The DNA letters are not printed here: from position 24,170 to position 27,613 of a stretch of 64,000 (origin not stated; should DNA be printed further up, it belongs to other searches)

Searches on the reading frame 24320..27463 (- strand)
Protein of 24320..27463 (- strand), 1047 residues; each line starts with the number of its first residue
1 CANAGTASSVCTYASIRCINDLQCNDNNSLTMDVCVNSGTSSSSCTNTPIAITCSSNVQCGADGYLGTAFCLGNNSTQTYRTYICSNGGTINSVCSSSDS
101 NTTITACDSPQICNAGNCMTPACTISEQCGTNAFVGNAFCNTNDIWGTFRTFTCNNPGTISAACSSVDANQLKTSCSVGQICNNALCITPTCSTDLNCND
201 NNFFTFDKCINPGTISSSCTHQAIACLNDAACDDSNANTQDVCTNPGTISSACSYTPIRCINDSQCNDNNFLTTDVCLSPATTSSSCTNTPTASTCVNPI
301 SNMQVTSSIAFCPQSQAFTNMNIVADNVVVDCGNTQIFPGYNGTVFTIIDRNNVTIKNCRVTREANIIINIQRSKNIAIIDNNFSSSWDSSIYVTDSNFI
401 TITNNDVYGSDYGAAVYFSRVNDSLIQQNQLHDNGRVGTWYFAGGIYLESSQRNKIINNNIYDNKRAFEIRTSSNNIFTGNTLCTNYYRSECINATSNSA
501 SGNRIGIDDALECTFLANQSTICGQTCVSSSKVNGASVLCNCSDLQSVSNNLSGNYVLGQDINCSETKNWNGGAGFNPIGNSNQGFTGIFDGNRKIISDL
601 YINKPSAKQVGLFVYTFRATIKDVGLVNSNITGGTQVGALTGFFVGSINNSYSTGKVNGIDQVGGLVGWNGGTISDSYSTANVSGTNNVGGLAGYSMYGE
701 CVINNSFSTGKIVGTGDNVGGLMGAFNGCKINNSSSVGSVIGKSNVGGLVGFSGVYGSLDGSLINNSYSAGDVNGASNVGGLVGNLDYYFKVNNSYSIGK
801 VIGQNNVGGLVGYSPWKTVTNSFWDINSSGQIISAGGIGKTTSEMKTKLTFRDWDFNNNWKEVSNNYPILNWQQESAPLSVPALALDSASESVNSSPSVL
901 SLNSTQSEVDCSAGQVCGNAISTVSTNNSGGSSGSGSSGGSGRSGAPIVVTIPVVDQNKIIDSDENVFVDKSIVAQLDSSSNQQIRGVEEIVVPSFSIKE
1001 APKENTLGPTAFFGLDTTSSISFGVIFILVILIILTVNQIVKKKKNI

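Call 22: search_protein_families(library=pfam, proteins=[window:24320-27463:-], max_evalue=1)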
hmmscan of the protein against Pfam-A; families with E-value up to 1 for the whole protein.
window:24320-27463:- (1047 aa): 2 families
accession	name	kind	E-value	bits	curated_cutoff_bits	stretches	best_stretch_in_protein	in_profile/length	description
PF07581.17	Glug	-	1e-13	51.1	20.5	3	662-684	4-28/28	The GLUG motif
PF05342.19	Peptidase_M26_N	-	0.00092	18.9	27.7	1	545-643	147-236/250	M26 IgA1-specific Metallo-endopeptidase N-terminal region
